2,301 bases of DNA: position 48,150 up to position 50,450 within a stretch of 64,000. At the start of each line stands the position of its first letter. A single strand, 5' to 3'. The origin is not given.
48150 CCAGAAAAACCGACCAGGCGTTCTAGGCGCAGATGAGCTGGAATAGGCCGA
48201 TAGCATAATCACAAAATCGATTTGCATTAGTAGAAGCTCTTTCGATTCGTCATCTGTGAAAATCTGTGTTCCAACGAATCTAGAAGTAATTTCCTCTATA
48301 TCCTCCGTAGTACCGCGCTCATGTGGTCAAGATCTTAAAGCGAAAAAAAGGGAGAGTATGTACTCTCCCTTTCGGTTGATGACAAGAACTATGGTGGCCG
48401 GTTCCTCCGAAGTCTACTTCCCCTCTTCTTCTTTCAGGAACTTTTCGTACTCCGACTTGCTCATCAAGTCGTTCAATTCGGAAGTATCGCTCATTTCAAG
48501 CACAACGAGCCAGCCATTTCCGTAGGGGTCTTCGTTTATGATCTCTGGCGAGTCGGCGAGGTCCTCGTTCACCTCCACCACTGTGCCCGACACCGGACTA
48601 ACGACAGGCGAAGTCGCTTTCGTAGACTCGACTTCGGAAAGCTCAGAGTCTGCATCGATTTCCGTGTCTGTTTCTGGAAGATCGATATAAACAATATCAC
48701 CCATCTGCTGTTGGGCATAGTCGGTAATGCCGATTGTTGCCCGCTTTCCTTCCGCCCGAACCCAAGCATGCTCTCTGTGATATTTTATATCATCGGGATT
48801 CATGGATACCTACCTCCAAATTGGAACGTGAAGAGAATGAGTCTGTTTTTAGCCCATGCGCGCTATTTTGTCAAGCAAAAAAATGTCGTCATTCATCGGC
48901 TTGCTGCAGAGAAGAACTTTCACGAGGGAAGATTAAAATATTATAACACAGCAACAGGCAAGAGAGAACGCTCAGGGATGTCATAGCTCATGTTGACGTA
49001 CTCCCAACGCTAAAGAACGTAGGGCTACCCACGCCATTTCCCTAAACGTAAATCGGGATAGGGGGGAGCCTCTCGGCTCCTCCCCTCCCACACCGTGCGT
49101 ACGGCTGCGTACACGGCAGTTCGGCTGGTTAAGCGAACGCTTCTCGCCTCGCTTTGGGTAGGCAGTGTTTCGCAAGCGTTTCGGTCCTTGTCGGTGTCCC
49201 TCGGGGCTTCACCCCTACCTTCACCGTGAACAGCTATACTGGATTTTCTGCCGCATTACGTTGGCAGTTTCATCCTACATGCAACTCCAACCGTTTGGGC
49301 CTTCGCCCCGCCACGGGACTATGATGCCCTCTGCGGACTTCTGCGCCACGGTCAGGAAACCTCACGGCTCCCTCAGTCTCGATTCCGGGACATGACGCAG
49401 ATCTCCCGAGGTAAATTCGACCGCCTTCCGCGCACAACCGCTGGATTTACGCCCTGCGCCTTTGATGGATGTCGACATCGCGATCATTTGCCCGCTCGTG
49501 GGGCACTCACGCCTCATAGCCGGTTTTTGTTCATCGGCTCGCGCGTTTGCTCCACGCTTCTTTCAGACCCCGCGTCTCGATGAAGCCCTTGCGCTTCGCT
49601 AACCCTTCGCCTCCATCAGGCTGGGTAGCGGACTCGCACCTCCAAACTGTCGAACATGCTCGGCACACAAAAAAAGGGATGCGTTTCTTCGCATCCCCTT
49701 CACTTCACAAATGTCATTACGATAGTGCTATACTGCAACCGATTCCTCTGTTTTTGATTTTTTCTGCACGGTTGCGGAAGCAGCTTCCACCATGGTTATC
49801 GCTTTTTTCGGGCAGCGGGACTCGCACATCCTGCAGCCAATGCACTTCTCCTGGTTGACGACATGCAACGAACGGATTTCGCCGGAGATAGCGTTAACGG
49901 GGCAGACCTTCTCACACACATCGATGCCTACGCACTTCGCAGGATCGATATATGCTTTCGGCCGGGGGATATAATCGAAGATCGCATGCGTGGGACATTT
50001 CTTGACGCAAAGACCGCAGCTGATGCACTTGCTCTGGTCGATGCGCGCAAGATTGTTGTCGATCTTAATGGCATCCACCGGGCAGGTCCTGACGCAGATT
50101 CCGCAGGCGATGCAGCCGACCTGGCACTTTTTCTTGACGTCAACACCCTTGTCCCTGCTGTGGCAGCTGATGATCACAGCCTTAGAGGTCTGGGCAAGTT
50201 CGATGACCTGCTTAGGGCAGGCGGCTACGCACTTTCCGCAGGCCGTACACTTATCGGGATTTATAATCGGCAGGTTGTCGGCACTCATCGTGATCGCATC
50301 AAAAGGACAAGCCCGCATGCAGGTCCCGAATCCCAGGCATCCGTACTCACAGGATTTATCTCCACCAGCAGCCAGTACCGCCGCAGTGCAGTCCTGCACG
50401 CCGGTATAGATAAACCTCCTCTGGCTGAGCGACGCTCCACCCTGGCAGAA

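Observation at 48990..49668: ~680-nt GC-rich, ORF-less, highly self-complementary segment between the gcvH promoter and the rnf terminator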

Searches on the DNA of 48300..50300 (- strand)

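Call 4: search_rna_families(source=window, start=48300, end=50300, threshold=evalue, max_evalue=1, show_alignments=5)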
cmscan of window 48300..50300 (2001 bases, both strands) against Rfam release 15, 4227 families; matches with E-value up to 1: 7.
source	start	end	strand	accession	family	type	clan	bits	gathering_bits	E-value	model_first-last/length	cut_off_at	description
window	49415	49584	-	RF02001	group-II-D1D4-3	Intron;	CL00102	94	32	3e-19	1-170/170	no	Group II catalytic intron D1-D4-3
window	49298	49375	-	RF01998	group-II-D1D4-1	Intron;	CL00102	43.2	35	5.6e-06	1-84/84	no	Group II catalytic intron D1-D4-1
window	49052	49121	-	RF00029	Intron_gpII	Intron;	-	30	40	0.002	1-77/77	no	Group II catalytic intron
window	49728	49778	+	RF04332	Plastid-rpoB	Cis-reg;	-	27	45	0.029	1-49/49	no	Plastid-rpoB 5UTR RNA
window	48302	48376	-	RF01730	Termite-leu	Cis-reg;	-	19.5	51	0.46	1-78/78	no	Termite-leu RNA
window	49497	49556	-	RF02818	V_AS5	Gene; antisense;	-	19.1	96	0.89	38-103/129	no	Vibrio RNA AS5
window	48633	48723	-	RF00114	S15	Cis-reg; leader;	CL00121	18.4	39.5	0.26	1-117/117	no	Ribosomal S15 leader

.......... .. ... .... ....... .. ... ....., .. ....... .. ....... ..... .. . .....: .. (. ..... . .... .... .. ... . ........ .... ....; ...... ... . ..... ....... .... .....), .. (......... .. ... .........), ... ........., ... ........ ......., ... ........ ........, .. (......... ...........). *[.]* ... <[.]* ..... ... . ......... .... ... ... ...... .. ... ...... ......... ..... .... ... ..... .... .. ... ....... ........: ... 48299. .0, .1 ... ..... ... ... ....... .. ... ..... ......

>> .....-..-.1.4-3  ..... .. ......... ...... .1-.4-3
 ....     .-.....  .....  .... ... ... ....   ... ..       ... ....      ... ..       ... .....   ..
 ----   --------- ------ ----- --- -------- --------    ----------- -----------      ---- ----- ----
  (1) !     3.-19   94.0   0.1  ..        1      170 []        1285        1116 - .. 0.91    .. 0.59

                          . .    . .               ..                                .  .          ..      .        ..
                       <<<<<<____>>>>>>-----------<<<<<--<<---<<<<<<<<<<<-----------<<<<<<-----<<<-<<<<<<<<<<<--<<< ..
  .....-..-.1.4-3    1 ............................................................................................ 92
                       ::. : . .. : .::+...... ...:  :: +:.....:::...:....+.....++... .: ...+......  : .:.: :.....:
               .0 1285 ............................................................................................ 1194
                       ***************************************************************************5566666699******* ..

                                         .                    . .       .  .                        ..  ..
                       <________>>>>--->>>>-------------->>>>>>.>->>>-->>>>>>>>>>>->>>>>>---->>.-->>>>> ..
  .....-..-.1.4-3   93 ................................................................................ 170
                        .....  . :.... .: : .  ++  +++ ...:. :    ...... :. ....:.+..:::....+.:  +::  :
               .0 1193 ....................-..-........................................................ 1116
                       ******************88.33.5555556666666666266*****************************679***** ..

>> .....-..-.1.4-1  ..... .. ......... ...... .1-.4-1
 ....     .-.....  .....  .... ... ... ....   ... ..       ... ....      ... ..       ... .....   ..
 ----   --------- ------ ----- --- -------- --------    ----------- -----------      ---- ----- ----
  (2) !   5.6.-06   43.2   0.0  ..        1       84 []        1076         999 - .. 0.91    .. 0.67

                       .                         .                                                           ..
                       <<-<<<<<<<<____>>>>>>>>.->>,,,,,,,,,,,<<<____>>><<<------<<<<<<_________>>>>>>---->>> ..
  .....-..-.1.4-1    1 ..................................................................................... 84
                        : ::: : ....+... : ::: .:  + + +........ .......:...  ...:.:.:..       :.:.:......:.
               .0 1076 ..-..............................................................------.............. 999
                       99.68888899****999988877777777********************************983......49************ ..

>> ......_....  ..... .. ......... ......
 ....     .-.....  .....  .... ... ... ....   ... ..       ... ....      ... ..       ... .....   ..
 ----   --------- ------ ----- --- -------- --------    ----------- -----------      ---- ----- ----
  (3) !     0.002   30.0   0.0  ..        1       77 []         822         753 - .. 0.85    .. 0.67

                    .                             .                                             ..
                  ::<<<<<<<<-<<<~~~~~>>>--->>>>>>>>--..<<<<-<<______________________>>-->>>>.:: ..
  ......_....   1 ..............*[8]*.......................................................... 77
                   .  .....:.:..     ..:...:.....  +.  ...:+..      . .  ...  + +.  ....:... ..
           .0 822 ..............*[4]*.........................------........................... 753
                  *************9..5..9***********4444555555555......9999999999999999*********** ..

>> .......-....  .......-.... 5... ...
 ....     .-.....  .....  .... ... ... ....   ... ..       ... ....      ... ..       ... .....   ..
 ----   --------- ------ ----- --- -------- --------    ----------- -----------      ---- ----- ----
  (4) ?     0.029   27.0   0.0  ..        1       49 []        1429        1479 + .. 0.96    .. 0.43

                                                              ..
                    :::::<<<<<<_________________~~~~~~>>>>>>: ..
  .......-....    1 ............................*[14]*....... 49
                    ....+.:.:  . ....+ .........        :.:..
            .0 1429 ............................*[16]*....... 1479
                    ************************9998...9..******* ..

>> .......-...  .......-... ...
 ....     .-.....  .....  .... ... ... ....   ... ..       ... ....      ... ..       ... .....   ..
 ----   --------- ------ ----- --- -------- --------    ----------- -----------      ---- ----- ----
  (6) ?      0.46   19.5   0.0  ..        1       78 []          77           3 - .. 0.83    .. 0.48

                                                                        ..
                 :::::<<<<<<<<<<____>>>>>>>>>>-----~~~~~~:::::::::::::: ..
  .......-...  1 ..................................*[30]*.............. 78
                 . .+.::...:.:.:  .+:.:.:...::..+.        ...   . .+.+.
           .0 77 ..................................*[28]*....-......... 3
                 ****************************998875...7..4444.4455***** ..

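Call 11: search_dna_similar(query=window:49052-49668:-, collection=plasmids, mode=distant, max_rows=25)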
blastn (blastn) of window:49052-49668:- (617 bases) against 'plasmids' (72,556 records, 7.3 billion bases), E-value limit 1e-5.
Records with a match: 159; places in all: 231; records where one place covers at least 80% of the query: 0.
Best place of each record, by identity: 80-90% 18; 60-80% 141.
By first word of the organism name: Sinorhizobium 72; Escherichia 18; Bradyrhizobium 12; Rhizobium 7; Burkholderia 6; Klebsiella 6; Cupriavidus 5; Mesorhizobium 4; Paraburkholderia 3; Aeromonas 3; and 16 more.
By predicted mobility (MOB-suite, as given by PLSDB): conjugative 73; mobilizable 55; non-mobilizable 31.
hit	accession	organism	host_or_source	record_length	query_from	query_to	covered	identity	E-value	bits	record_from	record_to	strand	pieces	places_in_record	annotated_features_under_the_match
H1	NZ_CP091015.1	Burkholderia cenocepacia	-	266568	1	473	77%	71.7%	7e-57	228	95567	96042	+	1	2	none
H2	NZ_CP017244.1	Rhizobium etli 8C-3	Phaseolus vulgaris,cell culture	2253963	1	383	62%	79.8%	4e-91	342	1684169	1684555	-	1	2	record has no annotation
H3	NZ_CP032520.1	Cupriavidus oxalaticus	cell culture,activated sludge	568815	1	393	64%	73.6%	2e-57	230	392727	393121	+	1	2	none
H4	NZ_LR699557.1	Paraburkholderia dioscoreae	-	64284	1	378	61%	74.5%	4e-60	239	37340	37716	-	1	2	none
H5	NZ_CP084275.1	Caballeronia grimmiae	Leptoglossus zonatus,Cell culture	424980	1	378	61%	74.2%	2e-56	226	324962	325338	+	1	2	none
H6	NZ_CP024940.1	Paraburkholderia hospita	soil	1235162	1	378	61%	73.9%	1e-54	222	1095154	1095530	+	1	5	record has no annotation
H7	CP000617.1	Burkholderia vietnamiensis G4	-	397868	1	378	61%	73.8%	7e-57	229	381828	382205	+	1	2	none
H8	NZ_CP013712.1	Klebsiella pneumoniae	whole oragnism,the activated sludge of ...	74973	1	379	61%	73.5%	2e-52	214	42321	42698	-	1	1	none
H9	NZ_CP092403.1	Klebsiella quasipneumoniae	Bovine,assembly,Mastitis-milk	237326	1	379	61%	73.0%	8e-50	205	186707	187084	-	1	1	none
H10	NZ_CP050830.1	Klebsiella pneumoniae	milk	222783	1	379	61%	73.0%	8e-50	205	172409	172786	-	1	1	none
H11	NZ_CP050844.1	Klebsiella pneumoniae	milk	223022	1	379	61%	73.0%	8e-50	205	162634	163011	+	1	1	none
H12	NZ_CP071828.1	Burkholderia anthina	pure culture,RoundUp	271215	1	378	61%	73.0%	4e-53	215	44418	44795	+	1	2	none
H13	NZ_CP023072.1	Sinorhizobium fredii CCBAU 83666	G.max,nodule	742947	1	343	56%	80.3%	3e-80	306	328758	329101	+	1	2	none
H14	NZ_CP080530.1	Mesorhizobium sp. AR02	Oxytropis sp.,Cell culture,root nodule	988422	1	345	56%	79.0%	3e-74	287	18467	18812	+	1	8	none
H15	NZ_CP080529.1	Mesorhizobium sp. AR07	Oxytropis sp.,Cell culture,root nodule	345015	1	345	56%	79.0%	3e-74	287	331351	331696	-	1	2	none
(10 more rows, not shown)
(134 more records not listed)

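Call 13: get_annotated_region(hit=H13, flank=3000)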
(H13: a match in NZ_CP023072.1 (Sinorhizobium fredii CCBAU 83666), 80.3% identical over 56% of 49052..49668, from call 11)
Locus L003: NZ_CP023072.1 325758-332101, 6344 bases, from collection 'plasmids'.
description: Sinorhizobium fredii CCBAU 83666 plasmid pSF83666a, complete sequence
organism: Sinorhizobium fredii CCBAU 83666 (NCBI taxid 1128334)
taxonomy: Bacteria; Pseudomonadota; Alphaproteobacteria; Hyphomicrobiales; Rhizobiaceae; Sinorhizobium; Sinorhizobium fredii; Sinorhizobium fredii CCBAU 83666
host: -; source: G.max,nodule; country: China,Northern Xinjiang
typing (MOB-suite, as given by PLSDB): conjugative; replicon rep_cluster_473; relaxase MOBP,MOBQ; mating-pair formation MPF_T
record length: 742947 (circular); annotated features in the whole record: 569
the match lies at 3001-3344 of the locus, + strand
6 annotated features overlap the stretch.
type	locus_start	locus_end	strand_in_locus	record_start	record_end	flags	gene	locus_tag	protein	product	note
CDS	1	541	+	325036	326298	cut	istA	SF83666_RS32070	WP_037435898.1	IS21 family transposase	-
CDS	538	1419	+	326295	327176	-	istB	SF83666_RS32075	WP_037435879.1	IS21-like element helper ATPase IstB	-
CDS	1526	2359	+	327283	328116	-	-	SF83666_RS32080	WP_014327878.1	IS5 family transposase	-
CDS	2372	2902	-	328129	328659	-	-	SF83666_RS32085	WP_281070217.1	phage integrase N-terminal SAM-like domain-containing protein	GO:0015074 - DNA integration [Evidence IEA]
CDS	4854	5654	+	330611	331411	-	istB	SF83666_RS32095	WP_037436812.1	IS21-like element ISSme2 family helper ATPase IstB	-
CDS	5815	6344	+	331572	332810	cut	ltrA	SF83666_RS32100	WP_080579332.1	group II intron reverse transcriptase/maturase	GO:0000373 - Group II intron splicing [Evidence IEA]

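Call 14: get_annotated_region(hit=H1, flank=3000)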
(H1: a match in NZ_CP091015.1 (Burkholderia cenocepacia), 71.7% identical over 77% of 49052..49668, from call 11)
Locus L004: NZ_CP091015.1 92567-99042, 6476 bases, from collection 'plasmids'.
description: Burkholderia cenocepacia strain CMCC(B)23006 plasmid unnamed3, complete sequence
organism: Burkholderia cenocepacia (NCBI taxid 95486)
taxonomy: Bacteria; Pseudomonadota; Betaproteobacteria; Burkholderiales; Burkholderiaceae; Burkholderia; Burkholderia cenocepacia
host: -; source: -; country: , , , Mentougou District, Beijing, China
typing (MOB-suite, as given by PLSDB): conjugative; replicon rep_cluster_1398; relaxase MOBH; mating-pair formation MPF_T
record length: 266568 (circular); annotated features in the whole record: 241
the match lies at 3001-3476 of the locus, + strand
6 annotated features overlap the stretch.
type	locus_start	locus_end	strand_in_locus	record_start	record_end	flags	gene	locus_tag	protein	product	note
CDS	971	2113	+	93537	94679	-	-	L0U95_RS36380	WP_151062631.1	integrase domain-containing protein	-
CDS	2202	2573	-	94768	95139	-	-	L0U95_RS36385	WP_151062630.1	hypothetical protein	-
CDS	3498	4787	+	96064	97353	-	ltrA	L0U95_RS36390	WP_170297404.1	group II intron reverse transcriptase/maturase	GO:0000373 - Group II intron splicing [Evidence IEA]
CDS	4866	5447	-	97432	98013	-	-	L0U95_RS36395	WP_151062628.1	cold shock domain-containing protein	-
CDS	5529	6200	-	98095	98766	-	-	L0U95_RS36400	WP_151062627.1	Lar family restriction alleviation protein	-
CDS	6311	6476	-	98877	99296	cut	-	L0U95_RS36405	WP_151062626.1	hypothetical protein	-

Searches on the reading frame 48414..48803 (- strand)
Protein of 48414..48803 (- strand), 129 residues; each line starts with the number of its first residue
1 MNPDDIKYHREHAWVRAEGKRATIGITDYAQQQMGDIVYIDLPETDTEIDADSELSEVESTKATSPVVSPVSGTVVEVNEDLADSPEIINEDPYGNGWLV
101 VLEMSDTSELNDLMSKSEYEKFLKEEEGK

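Call 9: find_encoding_contigs(protein=window:48414-48803:-, flank=4000, max_places=8)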
Protein window:48414-48803:- (129 aa): 2 contigs read that carry it; 2 places shown.
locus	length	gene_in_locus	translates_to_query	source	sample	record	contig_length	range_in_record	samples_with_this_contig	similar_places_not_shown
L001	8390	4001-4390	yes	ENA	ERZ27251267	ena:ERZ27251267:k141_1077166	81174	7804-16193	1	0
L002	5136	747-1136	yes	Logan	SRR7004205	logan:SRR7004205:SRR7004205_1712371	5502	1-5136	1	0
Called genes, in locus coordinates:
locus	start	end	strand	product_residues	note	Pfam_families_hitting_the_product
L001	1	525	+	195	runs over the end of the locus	PF04205:FMN_bind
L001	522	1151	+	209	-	PF02508:Rnf-Nqr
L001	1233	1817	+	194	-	PF02508:Rnf-Nqr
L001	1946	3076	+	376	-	PF04060:FeS, PF14697:Fer4_21, PF13187:Fer4_9, PF13237:Fer4_10, PF14697:Fer4_21, PF12838:Fer4_7, PF00037:Fer4, PF14697:Fer4_21, +21 more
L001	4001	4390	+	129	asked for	PF01597:GCV_H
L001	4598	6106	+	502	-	PF01262:AlaDh_PNT_C (faint), PF01134:GIDA, PF07992:Pyr_redox_2, PF12831:FAD_oxidored (weak), PF13738:Pyr_redox_3, PF00070:Pyr_redox, PF02737:3HCDH_N (weak), PF02852:Pyr_redox_dim, +4 more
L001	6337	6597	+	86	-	-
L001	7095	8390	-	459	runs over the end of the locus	PF07992:Pyr_redox_2, PF13738:Pyr_redox_3, PF00070:Pyr_redox, PF02852:Pyr_redox_dim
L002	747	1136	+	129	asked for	PF01597:GCV_H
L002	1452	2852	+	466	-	PF00890:FAD_binding_2 (faint), PF01134:GIDA, PF07992:Pyr_redox_2, PF12831:FAD_oxidored (weak), PF13738:Pyr_redox_3, PF00070:Pyr_redox, PF02737:3HCDH_N (weak), PF02852:Pyr_redox_dim, +4 more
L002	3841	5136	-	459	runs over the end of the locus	PF07992:Pyr_redox_2, PF13738:Pyr_redox_3, PF00070:Pyr_redox, PF02852:Pyr_redox_dim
